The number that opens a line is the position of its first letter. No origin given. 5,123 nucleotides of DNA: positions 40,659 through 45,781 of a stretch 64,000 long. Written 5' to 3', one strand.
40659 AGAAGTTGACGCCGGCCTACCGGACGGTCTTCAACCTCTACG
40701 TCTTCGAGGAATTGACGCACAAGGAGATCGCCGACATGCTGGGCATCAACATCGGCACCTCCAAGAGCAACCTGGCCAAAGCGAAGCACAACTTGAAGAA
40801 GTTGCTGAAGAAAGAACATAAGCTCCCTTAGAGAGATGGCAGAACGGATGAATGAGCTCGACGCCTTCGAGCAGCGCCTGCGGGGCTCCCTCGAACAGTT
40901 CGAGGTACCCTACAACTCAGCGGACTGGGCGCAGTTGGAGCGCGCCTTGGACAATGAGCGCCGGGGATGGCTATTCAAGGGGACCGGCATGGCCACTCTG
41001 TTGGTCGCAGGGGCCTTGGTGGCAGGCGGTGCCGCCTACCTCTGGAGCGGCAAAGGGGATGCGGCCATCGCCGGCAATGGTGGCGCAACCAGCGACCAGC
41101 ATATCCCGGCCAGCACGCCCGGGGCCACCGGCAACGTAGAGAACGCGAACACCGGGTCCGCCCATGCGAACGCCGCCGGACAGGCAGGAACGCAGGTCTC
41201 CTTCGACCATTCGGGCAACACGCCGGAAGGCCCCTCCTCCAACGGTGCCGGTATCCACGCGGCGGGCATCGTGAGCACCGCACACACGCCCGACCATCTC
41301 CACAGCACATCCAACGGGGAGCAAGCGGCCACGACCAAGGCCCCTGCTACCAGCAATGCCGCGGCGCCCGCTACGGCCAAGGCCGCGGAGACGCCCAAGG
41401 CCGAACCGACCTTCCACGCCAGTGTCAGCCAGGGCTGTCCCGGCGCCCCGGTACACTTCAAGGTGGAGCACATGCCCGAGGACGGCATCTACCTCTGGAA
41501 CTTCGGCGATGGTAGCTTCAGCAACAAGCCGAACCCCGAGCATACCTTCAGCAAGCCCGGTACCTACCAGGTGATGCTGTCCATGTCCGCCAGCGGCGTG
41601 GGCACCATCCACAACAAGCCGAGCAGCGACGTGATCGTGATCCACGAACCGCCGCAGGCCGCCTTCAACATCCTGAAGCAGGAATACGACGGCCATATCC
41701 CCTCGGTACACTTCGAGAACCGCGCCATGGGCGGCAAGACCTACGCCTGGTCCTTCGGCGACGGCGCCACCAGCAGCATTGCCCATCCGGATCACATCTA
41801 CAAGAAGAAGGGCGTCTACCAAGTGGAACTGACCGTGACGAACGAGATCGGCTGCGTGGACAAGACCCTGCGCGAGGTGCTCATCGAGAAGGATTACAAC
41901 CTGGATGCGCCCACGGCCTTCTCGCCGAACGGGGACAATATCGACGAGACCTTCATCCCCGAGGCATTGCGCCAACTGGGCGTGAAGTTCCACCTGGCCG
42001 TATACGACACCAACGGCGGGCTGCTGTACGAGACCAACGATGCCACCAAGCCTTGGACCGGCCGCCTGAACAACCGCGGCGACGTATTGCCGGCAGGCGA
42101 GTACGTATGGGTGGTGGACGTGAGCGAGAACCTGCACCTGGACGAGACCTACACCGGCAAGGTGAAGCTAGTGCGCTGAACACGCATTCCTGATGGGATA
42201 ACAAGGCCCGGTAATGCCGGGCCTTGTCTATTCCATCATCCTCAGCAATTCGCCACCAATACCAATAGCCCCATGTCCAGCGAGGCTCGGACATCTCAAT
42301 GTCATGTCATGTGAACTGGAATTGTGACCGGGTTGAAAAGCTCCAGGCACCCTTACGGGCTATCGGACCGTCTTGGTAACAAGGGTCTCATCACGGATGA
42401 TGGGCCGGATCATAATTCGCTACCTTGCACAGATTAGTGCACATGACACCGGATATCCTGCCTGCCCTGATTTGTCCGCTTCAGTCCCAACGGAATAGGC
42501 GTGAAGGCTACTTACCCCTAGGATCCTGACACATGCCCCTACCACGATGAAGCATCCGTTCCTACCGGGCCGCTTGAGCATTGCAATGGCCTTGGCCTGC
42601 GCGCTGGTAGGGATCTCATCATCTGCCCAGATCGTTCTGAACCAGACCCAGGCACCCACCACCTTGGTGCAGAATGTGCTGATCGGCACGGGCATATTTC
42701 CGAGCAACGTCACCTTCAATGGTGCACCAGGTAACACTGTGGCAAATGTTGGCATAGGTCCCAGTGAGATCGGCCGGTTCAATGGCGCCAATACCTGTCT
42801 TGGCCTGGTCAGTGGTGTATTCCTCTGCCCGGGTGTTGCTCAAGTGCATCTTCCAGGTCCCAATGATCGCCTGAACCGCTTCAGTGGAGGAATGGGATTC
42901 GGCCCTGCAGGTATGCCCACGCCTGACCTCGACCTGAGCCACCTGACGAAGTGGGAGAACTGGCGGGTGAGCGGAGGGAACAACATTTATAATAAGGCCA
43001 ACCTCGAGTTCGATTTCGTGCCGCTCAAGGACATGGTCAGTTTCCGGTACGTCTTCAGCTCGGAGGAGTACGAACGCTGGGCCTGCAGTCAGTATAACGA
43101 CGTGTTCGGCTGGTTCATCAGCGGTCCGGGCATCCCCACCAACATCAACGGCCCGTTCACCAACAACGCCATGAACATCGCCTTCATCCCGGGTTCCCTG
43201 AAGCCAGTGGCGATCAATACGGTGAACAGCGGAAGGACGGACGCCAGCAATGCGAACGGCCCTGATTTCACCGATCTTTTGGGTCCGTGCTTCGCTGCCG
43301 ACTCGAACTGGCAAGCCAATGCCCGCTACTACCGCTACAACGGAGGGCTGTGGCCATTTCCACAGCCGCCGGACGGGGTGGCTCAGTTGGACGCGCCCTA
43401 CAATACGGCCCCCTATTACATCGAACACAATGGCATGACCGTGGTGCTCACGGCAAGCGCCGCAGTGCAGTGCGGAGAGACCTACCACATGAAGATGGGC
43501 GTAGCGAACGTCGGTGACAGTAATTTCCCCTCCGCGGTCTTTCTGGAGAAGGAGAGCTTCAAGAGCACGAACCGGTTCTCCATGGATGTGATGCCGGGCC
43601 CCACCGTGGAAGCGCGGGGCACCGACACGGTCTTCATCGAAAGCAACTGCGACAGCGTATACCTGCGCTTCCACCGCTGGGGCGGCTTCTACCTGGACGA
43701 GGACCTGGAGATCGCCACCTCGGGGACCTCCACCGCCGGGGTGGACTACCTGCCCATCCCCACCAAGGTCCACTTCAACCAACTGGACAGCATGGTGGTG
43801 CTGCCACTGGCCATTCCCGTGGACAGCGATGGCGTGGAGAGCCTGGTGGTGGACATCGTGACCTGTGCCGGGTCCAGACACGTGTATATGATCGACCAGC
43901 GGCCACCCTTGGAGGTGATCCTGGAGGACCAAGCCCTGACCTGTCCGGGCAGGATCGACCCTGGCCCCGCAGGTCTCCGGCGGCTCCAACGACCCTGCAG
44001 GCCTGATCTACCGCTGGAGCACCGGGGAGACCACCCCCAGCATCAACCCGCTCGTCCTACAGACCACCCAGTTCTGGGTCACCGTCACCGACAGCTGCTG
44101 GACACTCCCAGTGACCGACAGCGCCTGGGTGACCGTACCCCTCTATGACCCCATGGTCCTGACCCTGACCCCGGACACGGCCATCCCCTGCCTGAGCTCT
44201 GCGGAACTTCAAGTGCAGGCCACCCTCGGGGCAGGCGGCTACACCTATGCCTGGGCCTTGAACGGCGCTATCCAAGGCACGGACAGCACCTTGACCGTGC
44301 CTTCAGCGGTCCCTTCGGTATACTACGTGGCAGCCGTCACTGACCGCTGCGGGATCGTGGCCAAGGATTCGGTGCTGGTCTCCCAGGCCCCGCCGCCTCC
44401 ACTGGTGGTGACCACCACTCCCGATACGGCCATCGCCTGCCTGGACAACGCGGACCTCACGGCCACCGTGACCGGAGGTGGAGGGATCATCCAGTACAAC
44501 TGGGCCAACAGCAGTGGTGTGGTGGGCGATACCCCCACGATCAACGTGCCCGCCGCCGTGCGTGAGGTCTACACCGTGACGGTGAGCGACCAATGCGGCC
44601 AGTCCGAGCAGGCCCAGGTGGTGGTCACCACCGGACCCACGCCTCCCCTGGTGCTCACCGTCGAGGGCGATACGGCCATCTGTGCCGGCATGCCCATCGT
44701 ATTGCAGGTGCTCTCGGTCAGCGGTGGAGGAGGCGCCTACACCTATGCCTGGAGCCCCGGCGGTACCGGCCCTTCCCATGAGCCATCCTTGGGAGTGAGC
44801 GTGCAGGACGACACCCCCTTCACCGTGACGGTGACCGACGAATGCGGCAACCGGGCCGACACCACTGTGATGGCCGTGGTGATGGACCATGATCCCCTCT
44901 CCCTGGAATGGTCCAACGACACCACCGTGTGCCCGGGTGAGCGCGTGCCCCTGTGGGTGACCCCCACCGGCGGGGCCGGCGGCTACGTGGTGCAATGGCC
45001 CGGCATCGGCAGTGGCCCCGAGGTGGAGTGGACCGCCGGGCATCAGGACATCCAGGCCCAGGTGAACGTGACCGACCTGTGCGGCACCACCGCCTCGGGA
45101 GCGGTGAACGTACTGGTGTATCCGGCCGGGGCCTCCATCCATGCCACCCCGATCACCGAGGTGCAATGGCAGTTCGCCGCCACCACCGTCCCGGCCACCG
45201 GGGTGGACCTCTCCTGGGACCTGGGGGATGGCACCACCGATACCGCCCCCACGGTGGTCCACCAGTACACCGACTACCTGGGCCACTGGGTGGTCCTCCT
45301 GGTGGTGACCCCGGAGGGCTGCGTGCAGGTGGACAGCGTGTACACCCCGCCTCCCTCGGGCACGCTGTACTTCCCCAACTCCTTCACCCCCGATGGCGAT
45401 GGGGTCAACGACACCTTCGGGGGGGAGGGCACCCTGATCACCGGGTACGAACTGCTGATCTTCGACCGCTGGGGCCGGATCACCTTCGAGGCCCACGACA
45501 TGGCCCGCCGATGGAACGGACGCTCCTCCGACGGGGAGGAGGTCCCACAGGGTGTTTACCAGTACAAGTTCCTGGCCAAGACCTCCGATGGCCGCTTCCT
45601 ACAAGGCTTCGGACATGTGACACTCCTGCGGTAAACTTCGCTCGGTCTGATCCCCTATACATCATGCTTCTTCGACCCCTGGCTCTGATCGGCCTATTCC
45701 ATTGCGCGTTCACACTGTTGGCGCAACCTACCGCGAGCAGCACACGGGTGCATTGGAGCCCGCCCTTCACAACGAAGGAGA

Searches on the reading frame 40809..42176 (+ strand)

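Call 46: search_protein_families(library=pfam, max_evalue=0.001, proteins=[window:40809-42176:+])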
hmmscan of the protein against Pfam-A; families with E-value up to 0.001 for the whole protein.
window:40809-42176:+ (456 aa): 3 families
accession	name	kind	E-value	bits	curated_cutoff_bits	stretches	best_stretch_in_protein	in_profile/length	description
PF18911.6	PKD_4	-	1.2e-27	96.3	27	2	310-353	35-78/85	PKD domain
PF00801.26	PKD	-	2.7e-21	75.8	23.5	2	308-354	28-76/80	PKD domain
PF13585.12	CHU_C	-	4.1e-12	46.5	27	1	366-441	2-75/86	CHU_C Type IX secretion signal domain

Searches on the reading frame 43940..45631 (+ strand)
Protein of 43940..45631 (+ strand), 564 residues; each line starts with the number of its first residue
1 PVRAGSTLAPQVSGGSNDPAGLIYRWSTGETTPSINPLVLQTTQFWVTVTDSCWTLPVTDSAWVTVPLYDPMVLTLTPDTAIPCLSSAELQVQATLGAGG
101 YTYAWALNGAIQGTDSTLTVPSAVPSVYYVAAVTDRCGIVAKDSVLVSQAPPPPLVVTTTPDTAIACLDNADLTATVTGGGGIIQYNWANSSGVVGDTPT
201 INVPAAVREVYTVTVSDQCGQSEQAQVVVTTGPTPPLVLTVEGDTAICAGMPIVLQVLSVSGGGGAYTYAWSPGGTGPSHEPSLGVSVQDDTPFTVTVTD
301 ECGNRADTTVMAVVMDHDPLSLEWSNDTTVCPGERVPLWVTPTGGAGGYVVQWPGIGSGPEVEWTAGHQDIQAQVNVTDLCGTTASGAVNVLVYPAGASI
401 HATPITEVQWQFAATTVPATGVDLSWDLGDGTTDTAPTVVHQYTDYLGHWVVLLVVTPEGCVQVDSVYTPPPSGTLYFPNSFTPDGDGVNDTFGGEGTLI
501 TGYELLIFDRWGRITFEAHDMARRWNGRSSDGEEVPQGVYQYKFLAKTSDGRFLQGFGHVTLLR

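Call 29: search_protein_families(library=pfam, max_evalue=0.001, proteins=[window:43940-45631:+])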
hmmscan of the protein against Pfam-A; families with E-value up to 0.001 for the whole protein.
window:43940-45631:+ (564 aa): 4 families
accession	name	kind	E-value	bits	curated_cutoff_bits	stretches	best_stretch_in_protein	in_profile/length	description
PF13585.12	CHU_C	-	1.4e-15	57.6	27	1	478-550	3-76/86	CHU_C Type IX secretion signal domain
PF18911.6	PKD_4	-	4.2e-09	36.8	27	1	396-460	8-73/85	PKD domain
PF00801.26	PKD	-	0.00069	20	23.5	0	412-446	19-56/80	PKD domain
PF19408.5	PKD_6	-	0.00087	20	25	0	158-227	6-80/82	PKD-like domain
